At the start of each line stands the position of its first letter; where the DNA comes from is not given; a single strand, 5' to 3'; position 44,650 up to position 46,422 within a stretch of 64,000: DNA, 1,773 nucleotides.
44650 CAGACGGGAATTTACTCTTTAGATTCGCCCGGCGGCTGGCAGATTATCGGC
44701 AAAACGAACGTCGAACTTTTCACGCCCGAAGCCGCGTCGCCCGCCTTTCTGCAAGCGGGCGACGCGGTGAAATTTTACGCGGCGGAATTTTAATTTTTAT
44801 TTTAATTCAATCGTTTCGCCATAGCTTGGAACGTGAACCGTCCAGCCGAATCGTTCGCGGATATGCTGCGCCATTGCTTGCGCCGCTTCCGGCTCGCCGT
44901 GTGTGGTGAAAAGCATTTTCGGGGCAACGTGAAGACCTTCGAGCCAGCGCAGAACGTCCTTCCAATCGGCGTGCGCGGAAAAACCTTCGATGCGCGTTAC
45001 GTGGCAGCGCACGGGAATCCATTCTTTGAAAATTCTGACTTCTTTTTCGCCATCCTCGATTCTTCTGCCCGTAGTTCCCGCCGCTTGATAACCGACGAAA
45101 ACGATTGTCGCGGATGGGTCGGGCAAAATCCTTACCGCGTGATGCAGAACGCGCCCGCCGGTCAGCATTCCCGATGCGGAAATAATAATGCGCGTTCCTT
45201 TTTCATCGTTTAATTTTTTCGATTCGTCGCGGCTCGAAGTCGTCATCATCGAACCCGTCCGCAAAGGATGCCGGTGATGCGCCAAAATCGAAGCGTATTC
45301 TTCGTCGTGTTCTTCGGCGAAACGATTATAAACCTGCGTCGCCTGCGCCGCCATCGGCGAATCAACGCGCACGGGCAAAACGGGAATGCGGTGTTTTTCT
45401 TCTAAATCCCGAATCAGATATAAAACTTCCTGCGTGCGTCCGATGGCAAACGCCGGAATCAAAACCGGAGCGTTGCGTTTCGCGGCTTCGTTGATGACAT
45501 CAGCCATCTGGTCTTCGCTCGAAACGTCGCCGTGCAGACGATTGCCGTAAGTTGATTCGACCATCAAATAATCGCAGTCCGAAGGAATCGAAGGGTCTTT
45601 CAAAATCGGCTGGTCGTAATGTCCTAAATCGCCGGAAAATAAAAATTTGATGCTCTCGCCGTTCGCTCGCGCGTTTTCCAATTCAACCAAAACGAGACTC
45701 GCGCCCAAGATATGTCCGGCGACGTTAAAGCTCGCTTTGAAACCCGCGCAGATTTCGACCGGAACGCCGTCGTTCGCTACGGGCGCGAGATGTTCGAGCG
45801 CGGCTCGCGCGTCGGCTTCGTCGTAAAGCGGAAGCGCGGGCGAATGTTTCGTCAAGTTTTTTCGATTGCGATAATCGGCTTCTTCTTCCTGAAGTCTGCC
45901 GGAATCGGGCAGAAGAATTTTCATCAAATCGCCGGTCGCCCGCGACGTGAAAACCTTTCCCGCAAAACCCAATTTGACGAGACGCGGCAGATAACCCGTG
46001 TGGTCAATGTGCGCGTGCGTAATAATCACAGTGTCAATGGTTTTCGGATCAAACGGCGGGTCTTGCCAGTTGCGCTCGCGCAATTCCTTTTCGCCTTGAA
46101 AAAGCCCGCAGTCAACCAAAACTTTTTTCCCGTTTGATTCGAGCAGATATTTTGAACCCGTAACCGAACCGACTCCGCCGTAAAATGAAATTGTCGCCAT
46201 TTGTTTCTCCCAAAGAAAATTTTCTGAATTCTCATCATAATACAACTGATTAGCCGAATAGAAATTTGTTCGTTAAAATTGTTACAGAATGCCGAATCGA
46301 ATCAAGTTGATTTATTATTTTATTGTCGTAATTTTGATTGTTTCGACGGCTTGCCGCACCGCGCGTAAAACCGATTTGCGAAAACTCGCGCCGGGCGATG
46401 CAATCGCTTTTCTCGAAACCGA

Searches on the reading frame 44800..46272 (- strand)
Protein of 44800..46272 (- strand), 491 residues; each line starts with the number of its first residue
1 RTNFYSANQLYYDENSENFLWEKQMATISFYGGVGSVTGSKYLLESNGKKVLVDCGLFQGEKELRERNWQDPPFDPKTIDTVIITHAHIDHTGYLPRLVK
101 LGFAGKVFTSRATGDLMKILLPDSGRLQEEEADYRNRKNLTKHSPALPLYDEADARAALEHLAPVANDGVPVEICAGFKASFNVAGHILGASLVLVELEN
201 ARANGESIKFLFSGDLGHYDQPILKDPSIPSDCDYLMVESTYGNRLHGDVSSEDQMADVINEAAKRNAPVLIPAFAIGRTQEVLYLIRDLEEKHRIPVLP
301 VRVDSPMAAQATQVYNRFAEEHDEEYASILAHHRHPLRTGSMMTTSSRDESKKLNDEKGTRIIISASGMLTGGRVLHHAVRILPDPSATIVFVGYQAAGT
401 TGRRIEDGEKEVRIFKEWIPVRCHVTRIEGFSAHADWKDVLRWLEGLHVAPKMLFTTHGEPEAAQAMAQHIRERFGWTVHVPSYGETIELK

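Call 71: search_protein_families(library=pfam, proteins=[window:44800-46272:-], max_evalue=0.001)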
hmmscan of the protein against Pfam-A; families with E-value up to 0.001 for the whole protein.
window:44800-46272:- (491 aa): 4 families
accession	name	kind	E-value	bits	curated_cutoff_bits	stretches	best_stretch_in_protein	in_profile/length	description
PF10996.14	Beta-Casp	-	7.1e-36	123.8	27.7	1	280-405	1-120/120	Beta-Casp domain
PF07521.17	RMMBL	-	4.3e-20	71.9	21.6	1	418-482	1-63/63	Zn-dependent metallo-hydrolase RNA specificity domain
PF00753.33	Lactamase_B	-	1.6e-13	51.5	22.7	1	42-104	9-69/196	Metallo-beta-lactamase superfamily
PF12706.13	Lactamase_B_2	-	1.7e-08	34.7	27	1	50-128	2-81/200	Beta-lactamase superfamily domain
